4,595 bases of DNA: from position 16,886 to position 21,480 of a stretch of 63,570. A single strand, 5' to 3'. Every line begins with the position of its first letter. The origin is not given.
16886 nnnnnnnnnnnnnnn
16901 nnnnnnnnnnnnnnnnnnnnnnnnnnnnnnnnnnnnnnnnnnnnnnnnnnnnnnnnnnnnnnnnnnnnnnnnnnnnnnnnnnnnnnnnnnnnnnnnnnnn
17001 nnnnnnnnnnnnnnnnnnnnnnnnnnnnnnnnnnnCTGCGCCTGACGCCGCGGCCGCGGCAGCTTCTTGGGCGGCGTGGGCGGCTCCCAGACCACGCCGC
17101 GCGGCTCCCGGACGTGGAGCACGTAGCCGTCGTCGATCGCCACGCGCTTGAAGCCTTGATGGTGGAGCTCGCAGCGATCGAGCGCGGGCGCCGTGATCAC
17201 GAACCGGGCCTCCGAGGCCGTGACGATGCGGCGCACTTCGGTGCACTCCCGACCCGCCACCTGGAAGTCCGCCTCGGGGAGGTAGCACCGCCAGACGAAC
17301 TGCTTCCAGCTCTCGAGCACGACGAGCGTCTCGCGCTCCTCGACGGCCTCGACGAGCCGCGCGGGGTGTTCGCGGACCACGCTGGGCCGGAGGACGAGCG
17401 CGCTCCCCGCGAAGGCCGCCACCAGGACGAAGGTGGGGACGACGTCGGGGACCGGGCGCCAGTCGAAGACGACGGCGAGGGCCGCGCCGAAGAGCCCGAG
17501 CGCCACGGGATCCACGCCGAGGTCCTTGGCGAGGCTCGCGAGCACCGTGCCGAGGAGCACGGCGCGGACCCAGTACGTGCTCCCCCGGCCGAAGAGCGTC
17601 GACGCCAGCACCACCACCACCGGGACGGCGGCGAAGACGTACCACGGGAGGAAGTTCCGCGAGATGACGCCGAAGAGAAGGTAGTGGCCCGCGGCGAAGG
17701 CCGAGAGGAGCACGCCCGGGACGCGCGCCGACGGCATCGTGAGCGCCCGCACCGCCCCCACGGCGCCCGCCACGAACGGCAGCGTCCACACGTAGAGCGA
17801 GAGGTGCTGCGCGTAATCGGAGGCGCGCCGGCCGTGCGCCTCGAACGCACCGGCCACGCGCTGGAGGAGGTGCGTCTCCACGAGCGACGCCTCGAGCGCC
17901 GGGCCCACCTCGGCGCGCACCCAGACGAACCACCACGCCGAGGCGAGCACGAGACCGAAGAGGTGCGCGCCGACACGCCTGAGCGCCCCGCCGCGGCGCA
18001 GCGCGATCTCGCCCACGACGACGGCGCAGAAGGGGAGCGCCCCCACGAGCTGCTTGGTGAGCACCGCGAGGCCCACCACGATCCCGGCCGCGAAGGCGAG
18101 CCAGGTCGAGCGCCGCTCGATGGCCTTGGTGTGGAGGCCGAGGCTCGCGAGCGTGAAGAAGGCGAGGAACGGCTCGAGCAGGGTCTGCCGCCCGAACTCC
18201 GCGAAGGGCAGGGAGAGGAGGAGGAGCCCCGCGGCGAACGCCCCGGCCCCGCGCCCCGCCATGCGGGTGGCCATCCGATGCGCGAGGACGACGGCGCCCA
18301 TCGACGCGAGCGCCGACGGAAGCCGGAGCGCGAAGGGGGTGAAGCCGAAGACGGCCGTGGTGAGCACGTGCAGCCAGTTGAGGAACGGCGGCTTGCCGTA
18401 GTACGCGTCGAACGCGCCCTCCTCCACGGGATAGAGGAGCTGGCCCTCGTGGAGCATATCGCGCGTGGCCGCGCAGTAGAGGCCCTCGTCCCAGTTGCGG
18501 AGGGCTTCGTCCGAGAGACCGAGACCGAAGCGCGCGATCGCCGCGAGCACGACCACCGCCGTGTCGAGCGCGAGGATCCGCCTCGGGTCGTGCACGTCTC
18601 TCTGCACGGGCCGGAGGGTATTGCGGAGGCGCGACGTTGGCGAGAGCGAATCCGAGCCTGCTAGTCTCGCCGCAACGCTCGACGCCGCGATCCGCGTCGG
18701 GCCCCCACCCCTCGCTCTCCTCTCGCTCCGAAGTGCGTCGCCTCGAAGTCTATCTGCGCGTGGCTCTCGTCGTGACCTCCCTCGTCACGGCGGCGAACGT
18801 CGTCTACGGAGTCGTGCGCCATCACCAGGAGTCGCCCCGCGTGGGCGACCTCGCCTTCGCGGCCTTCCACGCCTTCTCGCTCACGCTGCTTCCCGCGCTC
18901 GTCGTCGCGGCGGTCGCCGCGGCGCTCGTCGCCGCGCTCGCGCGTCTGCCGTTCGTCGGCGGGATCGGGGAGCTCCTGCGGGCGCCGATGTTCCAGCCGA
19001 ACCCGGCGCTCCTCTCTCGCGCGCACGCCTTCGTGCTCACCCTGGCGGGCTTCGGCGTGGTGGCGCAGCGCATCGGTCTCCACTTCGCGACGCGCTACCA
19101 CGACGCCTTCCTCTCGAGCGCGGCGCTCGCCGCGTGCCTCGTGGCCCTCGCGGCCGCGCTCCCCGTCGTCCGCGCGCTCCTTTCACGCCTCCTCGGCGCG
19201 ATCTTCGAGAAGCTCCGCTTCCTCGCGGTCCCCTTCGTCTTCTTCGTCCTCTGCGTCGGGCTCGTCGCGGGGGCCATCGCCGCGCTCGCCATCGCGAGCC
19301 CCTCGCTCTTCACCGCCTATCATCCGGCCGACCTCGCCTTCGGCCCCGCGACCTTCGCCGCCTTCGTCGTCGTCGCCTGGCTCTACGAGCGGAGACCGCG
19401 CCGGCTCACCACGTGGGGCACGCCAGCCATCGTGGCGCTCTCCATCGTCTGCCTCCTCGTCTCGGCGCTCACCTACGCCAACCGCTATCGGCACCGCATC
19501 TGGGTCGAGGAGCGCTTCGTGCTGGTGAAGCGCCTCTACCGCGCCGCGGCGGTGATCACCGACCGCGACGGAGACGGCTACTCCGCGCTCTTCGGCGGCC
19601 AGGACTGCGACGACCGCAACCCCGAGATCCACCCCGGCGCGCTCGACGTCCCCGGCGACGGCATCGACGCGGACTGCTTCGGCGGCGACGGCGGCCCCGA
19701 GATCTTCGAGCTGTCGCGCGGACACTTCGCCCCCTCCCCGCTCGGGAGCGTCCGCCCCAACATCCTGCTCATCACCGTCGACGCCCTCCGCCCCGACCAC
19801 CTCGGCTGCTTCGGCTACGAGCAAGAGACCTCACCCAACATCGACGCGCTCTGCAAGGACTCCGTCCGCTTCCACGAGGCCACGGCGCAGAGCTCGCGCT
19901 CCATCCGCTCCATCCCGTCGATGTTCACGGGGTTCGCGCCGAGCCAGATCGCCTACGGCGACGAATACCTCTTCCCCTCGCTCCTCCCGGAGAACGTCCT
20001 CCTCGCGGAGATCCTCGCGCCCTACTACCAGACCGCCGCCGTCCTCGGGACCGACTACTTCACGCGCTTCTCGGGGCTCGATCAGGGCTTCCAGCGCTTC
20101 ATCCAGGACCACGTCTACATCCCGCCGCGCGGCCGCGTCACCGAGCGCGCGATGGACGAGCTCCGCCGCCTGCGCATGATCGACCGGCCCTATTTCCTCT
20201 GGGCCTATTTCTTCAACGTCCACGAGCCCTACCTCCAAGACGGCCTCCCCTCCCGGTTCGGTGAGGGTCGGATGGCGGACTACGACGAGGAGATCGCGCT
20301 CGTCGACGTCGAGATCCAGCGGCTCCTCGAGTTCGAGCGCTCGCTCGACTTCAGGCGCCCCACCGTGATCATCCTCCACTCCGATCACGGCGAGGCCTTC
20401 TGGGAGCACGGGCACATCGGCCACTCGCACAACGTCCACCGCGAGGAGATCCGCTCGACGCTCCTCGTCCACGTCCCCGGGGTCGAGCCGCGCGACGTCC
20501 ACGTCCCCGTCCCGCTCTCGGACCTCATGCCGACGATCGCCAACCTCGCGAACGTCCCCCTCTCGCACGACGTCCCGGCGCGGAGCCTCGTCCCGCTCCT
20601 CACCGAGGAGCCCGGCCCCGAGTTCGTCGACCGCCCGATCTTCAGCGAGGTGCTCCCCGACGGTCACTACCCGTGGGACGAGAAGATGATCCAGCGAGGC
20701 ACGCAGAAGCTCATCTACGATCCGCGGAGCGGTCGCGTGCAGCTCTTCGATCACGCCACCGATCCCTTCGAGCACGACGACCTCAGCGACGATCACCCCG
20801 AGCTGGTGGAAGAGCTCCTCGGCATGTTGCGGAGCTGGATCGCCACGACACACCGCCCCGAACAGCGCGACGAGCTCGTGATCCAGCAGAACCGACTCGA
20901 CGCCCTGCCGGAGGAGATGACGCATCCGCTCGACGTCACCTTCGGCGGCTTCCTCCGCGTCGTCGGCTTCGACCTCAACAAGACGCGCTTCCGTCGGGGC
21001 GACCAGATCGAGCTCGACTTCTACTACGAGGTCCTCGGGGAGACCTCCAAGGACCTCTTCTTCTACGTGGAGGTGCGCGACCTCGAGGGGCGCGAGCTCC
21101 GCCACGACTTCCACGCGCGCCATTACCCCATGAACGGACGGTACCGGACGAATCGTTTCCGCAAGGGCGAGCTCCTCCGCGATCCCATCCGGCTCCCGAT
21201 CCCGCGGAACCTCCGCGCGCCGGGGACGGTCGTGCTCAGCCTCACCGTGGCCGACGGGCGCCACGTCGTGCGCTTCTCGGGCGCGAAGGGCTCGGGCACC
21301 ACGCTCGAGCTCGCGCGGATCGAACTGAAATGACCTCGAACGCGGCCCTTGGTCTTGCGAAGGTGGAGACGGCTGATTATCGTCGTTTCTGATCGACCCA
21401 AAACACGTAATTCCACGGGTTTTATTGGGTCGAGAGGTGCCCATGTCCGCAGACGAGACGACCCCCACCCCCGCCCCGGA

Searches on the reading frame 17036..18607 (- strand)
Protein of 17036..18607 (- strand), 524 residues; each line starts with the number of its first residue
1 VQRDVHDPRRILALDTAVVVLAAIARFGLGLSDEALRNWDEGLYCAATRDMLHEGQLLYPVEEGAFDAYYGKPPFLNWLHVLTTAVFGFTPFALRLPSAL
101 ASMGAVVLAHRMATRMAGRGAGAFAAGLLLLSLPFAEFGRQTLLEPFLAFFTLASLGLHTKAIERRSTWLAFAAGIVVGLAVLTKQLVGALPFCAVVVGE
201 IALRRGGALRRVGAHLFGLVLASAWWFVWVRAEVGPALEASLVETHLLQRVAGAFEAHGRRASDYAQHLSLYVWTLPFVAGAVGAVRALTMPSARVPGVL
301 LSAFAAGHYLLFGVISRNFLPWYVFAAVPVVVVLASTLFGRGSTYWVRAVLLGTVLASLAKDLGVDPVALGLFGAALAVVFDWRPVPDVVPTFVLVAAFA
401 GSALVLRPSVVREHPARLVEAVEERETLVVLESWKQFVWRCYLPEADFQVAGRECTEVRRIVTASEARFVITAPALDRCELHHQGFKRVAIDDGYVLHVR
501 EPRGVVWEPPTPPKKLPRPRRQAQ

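Call 67: search_protein_families(library=pfam, proteins=[window:17036-18607:-], max_evalue=0.0001)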
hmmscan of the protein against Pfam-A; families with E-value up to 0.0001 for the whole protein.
window:17036-18607:- (524 aa): 2 families
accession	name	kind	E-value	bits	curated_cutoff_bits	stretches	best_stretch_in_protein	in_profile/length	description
PF13231.12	PMT_2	-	1.6e-16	61.4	26.1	1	72-224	2-152/160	Dolichyl-phosphate-mannose-protein mannosyltransferase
PF02366.24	PMT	-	3.5e-12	46.8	22.7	1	43-197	34-193/245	Dolichyl-phosphate-mannose-protein mannosyltransferase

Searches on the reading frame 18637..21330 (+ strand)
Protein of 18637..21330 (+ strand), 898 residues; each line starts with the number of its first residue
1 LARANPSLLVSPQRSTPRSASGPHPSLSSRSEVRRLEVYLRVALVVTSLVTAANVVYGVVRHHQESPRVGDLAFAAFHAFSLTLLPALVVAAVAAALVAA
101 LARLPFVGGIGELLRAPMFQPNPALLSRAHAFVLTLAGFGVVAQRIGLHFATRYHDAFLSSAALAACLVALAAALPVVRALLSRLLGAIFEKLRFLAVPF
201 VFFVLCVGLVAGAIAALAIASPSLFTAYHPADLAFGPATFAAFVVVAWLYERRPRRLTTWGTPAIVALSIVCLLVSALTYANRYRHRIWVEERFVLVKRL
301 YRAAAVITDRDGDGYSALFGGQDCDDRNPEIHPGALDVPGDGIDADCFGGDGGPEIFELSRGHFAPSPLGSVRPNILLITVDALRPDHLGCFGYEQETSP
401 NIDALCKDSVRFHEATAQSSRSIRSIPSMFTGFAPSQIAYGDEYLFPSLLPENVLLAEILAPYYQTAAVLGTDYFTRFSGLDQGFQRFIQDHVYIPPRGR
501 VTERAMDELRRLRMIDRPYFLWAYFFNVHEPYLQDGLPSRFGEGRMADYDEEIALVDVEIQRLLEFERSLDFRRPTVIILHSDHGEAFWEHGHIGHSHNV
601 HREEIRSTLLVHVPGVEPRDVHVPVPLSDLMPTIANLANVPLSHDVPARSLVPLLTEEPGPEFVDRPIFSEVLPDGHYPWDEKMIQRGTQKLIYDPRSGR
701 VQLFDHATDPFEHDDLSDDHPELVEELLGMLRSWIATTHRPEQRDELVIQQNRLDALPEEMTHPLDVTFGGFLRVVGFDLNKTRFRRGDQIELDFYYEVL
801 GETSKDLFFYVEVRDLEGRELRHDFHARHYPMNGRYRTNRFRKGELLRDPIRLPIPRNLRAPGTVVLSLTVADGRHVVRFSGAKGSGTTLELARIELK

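Call 27: search_protein_families(library=pfam, proteins=[window:18637-21330:+], max_evalue=0.001)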
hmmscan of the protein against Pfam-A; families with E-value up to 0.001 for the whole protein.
window:18637-21330:+ (898 aa): 2 families
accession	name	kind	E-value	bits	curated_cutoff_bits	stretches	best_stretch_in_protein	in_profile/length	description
PF00884.28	Sulfatase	-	4.3e-29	102.2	25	1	374-640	1-301/301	Sulfatase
PF11617.13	Cu-binding_MopE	-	4.6e-08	33.6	27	1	323-349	1-26/30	Putative metal-binding motif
